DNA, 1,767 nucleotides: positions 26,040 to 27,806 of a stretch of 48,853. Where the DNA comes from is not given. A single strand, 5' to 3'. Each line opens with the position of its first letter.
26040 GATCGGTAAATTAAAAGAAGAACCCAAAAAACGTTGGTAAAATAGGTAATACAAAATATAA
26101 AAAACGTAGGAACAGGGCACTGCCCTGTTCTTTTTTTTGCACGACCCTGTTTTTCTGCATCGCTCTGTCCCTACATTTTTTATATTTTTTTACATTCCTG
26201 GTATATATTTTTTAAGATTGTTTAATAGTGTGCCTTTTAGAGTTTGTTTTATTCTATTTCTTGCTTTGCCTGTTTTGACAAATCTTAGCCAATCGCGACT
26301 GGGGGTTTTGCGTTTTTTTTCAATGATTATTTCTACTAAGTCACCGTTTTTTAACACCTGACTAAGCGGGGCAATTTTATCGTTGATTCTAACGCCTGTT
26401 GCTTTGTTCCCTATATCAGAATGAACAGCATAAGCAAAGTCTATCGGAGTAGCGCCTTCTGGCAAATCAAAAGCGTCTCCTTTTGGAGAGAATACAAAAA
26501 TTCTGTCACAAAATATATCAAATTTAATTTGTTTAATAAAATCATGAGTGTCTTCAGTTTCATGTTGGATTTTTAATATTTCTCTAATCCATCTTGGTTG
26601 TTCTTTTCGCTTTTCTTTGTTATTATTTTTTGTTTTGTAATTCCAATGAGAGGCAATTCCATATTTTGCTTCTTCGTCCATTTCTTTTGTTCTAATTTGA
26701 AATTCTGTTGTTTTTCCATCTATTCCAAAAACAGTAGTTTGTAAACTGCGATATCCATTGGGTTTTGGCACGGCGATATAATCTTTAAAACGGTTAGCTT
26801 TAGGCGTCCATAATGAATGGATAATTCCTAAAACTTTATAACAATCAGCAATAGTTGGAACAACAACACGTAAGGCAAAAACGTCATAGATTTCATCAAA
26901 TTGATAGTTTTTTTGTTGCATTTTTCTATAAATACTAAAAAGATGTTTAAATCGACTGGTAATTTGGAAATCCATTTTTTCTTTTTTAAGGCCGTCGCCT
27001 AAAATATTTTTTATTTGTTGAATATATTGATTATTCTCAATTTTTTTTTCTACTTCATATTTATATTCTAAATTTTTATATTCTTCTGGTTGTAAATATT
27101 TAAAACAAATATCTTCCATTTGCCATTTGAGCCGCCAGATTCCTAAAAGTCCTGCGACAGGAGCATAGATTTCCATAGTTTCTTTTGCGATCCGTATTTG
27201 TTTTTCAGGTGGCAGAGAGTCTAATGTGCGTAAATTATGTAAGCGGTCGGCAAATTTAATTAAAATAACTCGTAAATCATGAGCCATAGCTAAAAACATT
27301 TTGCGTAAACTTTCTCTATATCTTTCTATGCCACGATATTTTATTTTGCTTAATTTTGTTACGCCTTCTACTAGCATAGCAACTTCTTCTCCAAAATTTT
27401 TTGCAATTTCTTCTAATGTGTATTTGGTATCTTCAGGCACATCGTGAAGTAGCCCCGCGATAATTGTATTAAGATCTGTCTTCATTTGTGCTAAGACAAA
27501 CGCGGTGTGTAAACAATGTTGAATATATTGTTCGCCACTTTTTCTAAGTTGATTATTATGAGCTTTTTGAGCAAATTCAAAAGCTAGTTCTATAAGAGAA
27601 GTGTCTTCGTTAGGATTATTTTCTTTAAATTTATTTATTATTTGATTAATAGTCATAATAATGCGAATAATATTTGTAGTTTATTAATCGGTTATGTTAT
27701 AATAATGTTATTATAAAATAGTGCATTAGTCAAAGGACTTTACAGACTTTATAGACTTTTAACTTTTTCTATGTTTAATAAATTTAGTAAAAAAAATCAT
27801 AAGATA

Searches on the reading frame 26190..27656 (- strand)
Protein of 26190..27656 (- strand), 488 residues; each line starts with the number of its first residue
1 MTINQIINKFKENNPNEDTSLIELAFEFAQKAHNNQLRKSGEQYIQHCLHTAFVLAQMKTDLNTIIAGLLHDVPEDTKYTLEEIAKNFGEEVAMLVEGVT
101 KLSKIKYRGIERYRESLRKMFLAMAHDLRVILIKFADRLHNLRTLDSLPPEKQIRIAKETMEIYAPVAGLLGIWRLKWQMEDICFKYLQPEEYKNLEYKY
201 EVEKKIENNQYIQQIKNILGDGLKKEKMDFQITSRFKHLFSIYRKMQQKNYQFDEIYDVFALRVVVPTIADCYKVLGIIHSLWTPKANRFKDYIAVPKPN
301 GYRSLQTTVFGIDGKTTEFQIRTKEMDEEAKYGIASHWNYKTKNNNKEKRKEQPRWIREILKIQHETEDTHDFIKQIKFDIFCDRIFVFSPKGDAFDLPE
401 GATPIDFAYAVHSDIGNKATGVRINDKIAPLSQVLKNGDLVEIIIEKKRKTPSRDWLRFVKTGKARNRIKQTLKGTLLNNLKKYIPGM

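Call 8: search_protein_families(library=pfam, proteins=[window:26190-27656:-], max_evalue=0.001)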
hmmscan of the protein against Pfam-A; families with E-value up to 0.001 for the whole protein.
window:26190-27656:- (488 aa): 4 families
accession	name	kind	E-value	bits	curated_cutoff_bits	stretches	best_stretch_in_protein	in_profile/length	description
PF13328.12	HD_4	-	3.6e-49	166.9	27.2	1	25-174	1-156/156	HD domain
PF04607.23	RelA_SpoT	-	2e-40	138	27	1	234-344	1-112/113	Region found in RelA / SpoT proteins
PF02824.27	TGS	-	4.8e-21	75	22.2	1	386-444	1-59/60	TGS domain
PF01966.28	HD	-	5.1e-12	46.5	22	1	44-141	1-115/116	HD domain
